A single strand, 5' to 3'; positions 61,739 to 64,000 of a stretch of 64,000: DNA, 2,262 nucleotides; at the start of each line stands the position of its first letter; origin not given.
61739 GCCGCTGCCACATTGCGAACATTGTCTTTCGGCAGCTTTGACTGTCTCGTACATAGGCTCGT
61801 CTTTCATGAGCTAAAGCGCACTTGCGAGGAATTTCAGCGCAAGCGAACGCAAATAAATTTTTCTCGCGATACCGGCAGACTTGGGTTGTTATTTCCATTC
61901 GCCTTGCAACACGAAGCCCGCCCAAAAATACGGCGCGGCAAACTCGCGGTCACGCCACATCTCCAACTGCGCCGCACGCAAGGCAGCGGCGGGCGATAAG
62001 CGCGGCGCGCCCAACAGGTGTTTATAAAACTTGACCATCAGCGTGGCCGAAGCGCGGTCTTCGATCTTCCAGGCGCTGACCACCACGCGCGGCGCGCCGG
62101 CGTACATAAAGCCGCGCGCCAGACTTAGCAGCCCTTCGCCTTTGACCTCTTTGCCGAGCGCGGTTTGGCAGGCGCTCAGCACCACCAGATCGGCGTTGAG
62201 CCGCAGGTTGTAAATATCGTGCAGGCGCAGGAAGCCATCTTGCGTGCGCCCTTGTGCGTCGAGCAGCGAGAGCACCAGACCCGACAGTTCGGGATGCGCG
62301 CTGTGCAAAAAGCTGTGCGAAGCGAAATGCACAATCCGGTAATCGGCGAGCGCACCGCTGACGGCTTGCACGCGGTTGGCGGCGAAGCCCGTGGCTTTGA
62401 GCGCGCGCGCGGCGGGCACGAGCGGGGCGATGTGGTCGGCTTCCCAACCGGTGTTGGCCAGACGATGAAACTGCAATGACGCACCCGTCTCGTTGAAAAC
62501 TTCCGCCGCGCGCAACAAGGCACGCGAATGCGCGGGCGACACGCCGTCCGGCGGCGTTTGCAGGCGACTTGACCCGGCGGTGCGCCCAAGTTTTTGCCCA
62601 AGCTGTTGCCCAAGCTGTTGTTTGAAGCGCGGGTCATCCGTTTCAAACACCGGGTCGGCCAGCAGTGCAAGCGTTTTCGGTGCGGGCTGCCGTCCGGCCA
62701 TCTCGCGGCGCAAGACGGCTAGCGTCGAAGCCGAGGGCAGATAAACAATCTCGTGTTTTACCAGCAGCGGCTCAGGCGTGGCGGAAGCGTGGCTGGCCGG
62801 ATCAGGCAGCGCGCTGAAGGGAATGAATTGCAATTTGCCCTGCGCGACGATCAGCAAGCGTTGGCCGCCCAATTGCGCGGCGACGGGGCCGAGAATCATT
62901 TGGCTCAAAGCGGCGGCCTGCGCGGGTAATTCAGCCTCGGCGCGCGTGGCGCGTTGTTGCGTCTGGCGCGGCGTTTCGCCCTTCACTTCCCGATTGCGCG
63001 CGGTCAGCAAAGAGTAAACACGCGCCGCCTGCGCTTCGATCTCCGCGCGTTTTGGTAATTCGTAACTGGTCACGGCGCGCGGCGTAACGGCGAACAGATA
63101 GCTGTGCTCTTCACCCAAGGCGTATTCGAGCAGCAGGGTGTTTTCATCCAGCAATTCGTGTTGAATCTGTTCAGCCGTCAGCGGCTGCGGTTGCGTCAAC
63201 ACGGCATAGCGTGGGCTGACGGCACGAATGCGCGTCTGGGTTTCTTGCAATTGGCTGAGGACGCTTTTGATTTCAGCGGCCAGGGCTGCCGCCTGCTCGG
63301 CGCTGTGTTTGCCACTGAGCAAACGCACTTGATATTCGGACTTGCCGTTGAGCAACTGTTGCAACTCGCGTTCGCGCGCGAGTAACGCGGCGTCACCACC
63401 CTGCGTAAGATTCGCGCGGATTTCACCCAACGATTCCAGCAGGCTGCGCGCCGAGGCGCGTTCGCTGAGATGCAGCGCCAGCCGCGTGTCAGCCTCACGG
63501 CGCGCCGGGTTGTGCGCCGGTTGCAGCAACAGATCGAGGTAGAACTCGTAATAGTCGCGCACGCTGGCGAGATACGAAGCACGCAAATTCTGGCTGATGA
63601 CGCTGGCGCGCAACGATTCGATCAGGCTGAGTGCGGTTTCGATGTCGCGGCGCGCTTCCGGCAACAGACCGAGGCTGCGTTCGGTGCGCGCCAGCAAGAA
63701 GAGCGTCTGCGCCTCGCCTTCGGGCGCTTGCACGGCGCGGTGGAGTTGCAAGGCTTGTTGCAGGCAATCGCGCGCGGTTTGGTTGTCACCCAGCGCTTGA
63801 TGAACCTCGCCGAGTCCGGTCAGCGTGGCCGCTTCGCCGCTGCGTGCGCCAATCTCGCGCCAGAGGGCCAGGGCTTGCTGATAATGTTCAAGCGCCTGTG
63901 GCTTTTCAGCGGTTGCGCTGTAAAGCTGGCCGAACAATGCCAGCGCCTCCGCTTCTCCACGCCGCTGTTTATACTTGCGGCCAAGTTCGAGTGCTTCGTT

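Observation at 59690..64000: Cluster of a 4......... zinc-finger mini-protein, a DUF4177 protein, two unknown secreted proteins and a TPR-CHAT protein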

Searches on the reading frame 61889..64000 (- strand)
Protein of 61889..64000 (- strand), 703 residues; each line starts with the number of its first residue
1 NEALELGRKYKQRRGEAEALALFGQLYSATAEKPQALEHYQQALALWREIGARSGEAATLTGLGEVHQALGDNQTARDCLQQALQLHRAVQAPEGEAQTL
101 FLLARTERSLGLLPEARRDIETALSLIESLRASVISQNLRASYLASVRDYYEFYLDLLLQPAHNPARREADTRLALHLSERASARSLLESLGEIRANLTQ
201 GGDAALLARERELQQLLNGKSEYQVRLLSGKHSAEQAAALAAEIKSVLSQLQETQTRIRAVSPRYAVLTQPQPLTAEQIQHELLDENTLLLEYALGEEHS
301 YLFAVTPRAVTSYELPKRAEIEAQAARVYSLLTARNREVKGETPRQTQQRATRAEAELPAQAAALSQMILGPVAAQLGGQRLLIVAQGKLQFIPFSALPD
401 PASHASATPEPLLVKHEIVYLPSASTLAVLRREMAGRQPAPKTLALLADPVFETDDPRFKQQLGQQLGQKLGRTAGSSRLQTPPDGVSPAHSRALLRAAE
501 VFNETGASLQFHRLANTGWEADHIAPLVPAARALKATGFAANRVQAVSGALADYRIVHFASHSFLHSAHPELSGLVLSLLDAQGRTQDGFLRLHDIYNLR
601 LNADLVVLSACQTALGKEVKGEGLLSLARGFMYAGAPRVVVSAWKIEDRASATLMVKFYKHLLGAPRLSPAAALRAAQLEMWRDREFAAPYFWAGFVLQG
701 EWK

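Call 3: search_protein_families(library=pfam, max_evalue=0.01, proteins=[window:61889-64000:-])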
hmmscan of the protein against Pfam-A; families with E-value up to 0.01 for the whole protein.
window:61889-64000:- (703 aa): 7 families
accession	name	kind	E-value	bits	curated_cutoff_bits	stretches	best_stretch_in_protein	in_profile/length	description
PF12770.12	CHAT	-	2e-66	224.8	24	1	362-701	4-289/289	CHAT domain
PF13424.12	TPR_12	-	9.3e-18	64.6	30.1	2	57-127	3-75/77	Tetratricopeptide repeat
PF07719.23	TPR_2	-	4.1e-09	36.3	27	1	58-86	2-30/34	Tetratricopeptide repeat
PF13374.12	TPR_10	-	5.4e-09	36.2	27.5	1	57-90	2-35/42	Tetratricopeptide repeat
PF00515.34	TPR_1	-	5.8e-09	35.8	27.8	1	57-87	1-31/34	Tetratricopeptide repeat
PF13181.12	TPR_8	-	9.6e-06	25.8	25.7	0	60-86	4-30/34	Tetratricopeptide repeat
PF13176.12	TPR_7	-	1.3e-05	25.4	27.9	0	59-91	1-33/36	Tetratricopeptide repeat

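Call 4: search_protein_families(library=ncbifam, max_evalue=0.01, proteins=[window:61889-64000:-])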
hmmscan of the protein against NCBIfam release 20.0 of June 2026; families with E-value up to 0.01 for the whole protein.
window:61889-64000:- (703 aa): 4 families
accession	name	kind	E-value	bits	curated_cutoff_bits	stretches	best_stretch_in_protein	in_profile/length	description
NF041717.1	HaaA_phane_TPR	equivalog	7.8e-13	47.4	1125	1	3-131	738-866/882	cyclophane-containing RiPP biosynthesis TPR protein HaaT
NF053617.1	SARPRegAfsRStmc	equivalog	5.2e-08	31.3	1430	1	2-97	881-976/986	SARP-family global regulator AfsR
TIGR02795.1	tol_pal_ybgF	equivalog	0.0035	17.9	90.1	1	9-85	31-104/119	tol-pal system protein YbgF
NF047444.1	Sig54regLepto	equivalog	0.0082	15.9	240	0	71-123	56-110/149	LEPBI_I1174 family sigma 54-regulated protein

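Call 38: search_protein_families(library=padloc, max_evalue=0.1, proteins=[window:61889-64000:-])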
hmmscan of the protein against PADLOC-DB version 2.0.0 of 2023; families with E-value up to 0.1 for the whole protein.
window:61889-64000:- (703 aa): 2 families
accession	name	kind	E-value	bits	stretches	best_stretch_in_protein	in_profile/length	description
PDLC01169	TPR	-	1.3e-11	42.4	1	19-129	111-220/252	TPR repeats containing protein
PDLC03831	BovA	-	0.035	10.6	1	605-662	546-599/720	-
